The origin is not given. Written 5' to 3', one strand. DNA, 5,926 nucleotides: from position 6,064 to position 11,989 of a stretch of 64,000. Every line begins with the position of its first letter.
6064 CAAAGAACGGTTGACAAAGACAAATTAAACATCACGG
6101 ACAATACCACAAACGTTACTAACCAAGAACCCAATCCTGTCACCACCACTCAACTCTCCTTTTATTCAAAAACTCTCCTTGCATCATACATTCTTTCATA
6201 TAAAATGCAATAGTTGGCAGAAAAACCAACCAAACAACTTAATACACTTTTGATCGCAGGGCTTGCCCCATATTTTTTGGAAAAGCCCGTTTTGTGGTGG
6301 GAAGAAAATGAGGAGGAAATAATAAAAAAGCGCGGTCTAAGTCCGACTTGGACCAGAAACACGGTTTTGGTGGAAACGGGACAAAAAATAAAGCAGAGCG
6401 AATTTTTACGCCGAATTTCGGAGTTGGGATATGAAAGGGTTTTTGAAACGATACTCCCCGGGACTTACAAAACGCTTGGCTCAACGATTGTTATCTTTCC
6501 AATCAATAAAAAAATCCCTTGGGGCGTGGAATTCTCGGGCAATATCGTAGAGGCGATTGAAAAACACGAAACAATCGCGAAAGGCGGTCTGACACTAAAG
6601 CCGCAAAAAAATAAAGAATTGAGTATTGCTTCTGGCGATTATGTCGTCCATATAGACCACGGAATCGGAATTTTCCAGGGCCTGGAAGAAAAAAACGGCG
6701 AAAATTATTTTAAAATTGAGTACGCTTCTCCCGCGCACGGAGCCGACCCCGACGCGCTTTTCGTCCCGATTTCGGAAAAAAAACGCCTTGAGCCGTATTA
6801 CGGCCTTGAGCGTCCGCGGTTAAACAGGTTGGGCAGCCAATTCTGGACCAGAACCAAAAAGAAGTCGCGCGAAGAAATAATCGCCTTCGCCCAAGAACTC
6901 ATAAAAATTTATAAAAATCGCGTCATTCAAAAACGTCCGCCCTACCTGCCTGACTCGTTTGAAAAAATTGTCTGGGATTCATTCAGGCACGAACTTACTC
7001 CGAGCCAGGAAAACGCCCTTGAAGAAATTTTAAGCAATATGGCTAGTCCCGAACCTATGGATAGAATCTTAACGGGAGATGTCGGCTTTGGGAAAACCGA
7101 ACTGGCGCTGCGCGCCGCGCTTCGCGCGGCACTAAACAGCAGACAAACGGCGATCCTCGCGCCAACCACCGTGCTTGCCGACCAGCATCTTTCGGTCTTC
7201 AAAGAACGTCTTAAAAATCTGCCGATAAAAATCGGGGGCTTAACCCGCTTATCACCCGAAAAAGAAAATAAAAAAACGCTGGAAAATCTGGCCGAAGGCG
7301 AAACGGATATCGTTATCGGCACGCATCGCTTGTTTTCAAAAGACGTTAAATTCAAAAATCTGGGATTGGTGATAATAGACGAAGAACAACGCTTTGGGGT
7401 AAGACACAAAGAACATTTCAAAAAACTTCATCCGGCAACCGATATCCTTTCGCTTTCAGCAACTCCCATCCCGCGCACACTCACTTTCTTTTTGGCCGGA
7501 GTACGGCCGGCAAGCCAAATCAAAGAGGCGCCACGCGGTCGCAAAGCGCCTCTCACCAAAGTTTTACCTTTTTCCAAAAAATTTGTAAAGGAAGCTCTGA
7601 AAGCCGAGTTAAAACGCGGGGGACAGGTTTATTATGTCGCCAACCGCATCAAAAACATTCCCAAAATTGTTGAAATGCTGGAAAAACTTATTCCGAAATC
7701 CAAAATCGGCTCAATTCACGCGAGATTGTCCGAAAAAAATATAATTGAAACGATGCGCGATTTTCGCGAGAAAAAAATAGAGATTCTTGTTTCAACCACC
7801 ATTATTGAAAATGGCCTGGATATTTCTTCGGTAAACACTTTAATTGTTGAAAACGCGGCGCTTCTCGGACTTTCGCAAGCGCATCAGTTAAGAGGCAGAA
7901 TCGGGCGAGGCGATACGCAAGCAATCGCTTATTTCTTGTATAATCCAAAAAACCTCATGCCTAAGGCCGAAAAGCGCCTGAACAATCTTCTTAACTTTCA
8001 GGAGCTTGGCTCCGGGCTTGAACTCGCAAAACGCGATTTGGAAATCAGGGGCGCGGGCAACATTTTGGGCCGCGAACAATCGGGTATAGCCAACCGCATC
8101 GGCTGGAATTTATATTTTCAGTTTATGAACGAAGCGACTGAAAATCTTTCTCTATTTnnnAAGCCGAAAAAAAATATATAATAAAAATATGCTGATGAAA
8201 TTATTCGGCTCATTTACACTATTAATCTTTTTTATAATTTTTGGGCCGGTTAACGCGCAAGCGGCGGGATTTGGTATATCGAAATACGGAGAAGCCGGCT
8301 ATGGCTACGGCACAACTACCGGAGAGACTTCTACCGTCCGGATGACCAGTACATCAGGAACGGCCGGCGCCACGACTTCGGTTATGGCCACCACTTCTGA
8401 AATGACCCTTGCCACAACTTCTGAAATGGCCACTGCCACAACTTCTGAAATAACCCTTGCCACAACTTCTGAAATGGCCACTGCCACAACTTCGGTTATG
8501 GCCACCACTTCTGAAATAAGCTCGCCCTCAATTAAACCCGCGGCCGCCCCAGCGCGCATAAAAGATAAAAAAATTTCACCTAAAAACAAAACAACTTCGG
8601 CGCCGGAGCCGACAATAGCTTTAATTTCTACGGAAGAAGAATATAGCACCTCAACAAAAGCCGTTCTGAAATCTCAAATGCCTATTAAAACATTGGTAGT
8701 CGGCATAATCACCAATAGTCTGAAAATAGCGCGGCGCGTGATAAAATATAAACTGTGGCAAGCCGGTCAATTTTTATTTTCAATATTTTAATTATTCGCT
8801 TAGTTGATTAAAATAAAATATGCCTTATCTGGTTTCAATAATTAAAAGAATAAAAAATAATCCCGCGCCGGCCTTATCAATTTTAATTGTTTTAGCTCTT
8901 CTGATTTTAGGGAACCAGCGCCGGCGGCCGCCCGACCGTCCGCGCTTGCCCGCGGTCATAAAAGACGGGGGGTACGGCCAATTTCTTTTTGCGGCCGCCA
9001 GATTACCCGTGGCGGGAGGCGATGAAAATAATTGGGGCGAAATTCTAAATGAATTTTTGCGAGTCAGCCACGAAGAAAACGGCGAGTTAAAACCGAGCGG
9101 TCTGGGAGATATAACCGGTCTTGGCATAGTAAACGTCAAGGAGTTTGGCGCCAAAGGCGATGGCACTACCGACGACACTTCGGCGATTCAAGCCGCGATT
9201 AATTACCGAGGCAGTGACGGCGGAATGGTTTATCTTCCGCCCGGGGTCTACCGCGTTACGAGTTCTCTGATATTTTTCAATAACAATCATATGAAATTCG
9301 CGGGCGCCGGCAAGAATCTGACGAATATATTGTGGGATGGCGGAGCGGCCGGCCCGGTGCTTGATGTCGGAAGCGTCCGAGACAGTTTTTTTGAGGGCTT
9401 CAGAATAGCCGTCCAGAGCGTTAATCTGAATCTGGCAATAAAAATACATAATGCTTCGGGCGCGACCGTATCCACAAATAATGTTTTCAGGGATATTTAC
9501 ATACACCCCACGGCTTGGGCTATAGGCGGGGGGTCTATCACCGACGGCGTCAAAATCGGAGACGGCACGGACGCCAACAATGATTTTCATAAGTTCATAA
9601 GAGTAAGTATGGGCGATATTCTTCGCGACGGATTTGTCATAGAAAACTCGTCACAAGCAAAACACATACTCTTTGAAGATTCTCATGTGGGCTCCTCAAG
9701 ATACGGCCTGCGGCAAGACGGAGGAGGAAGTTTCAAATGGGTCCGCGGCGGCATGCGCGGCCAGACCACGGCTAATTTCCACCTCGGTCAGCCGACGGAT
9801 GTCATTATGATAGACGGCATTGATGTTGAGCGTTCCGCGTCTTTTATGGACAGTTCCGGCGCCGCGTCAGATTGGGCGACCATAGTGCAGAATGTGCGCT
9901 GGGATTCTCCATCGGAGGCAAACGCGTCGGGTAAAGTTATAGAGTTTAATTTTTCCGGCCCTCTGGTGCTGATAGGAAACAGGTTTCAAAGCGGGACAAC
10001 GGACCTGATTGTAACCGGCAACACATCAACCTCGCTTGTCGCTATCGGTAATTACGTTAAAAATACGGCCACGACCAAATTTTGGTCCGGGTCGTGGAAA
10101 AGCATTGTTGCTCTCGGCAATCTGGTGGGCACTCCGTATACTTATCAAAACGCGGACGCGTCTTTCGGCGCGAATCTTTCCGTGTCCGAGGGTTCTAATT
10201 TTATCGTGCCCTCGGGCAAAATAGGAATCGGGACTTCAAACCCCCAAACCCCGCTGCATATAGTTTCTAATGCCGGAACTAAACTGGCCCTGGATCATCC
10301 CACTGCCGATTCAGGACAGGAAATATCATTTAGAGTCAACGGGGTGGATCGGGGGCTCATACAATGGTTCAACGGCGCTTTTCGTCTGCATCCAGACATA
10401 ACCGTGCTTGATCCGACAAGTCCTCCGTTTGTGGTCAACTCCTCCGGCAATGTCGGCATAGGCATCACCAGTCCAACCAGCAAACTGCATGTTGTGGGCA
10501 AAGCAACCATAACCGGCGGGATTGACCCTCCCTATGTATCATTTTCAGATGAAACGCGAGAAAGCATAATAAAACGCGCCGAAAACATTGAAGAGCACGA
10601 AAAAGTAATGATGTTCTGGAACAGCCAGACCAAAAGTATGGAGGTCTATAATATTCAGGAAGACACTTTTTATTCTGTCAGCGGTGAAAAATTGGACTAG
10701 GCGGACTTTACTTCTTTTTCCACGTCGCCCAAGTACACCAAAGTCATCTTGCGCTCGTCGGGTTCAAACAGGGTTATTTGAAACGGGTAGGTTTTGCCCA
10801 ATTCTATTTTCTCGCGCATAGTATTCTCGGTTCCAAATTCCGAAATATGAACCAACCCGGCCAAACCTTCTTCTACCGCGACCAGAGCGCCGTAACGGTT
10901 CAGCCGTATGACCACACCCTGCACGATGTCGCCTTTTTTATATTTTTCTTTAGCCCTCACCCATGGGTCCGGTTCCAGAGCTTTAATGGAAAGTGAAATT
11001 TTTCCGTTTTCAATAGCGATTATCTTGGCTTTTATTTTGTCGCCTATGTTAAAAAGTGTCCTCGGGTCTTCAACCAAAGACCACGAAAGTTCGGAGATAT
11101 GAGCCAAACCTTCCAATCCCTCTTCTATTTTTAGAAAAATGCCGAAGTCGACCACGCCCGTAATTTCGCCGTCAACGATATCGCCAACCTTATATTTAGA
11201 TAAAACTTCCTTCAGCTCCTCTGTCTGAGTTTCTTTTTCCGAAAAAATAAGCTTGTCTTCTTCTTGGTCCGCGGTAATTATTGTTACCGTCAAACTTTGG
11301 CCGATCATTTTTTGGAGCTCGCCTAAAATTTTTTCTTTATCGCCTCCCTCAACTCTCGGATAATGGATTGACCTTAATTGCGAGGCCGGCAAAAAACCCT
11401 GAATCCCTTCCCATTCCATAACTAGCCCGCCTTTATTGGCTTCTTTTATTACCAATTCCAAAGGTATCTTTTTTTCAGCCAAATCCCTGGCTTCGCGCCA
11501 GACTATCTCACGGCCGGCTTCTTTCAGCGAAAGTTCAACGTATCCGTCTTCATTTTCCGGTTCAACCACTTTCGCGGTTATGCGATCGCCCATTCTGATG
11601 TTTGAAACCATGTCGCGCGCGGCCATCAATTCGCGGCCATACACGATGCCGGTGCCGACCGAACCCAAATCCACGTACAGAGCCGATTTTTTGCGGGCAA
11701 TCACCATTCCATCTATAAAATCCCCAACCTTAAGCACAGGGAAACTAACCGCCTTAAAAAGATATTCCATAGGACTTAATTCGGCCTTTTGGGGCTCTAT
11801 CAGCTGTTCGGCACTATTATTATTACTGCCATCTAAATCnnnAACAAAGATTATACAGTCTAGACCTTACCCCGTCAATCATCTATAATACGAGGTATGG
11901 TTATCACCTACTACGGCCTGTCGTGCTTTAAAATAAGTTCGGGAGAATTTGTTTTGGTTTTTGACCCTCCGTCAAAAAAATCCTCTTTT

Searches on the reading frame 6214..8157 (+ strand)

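Call 7: search_protein_families(library=pfam, proteins=[window:6214-8157:+], max_evalue=0.001)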
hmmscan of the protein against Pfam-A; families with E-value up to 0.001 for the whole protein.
window:6214-8157:+ (648 aa): 6 families
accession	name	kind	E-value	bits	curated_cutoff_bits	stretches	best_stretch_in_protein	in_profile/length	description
PF00270.35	DEAD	-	1.1e-26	94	26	1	262-422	1-163/167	DEAD/DEAH box helicase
PF00271.37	Helicase_C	-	1.1e-21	77.5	23.5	1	460-565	4-108/110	Helicase conserved C-terminal domain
PF02559.22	CarD_TRCF_RID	-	5.1e-12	46.1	23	1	140-195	3-56/57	CarD-like/TRCF RID domain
PF04851.21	ResIII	-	5.1e-11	43.2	22.5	1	259-418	2-162/164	Type III restriction enzyme, res subunit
PF17757.6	UvrB_inter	-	9.3e-10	38.9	22.9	1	53-120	3-71/91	UvrB interaction domain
PF22590.2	Cas3-like_C_2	-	1.1e-06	29.3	27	1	469-566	2-104/106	CRISPR-associated nuclease/helicase Cas3, C-terminal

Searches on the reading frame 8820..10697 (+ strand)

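Call 7: search_protein_families(library=pfam, proteins=[window:8820-10697:+], max_evalue=0.001)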
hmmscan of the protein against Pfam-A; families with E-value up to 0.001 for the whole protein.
window:8820-10697:+ (626 aa): 1 family
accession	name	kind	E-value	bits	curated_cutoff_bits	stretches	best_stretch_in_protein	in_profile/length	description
PF12708.12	Pect-lyase_RHGA_epim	-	5.7e-17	62.7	27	1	103-176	1-74/213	Rhamnogalacturonase A/epimerase, pectate lyase-like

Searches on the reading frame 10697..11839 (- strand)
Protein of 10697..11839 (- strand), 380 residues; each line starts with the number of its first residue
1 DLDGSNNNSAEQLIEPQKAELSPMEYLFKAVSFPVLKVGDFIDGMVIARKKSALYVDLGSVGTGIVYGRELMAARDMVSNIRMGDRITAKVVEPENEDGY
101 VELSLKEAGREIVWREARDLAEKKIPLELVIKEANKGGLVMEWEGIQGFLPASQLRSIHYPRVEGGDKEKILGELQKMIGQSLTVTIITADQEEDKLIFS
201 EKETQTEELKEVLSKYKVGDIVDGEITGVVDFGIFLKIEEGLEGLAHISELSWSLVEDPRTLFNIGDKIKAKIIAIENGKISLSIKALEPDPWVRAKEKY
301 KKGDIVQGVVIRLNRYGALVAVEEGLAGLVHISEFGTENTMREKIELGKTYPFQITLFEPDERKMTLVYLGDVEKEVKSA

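Call 7: search_protein_families(library=pfam, proteins=[window:10697-11839:-], max_evalue=0.001)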
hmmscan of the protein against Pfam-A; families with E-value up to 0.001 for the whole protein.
window:10697-11839:- (380 aa): 3 families
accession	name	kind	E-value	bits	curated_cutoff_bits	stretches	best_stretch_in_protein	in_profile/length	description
PF00575.29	S1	-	1.8e-40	137.6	22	3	215-286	1-74/74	S1 RNA binding domain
PF23459.1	S1_RRP5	-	5.1e-07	30.6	27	0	219-282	4-67/72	RRP5 S1 domain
PF21710.3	Spt6_S1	-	3.3e-05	24.5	27.5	0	216-285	14-84/91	Spt6, S1/OB domain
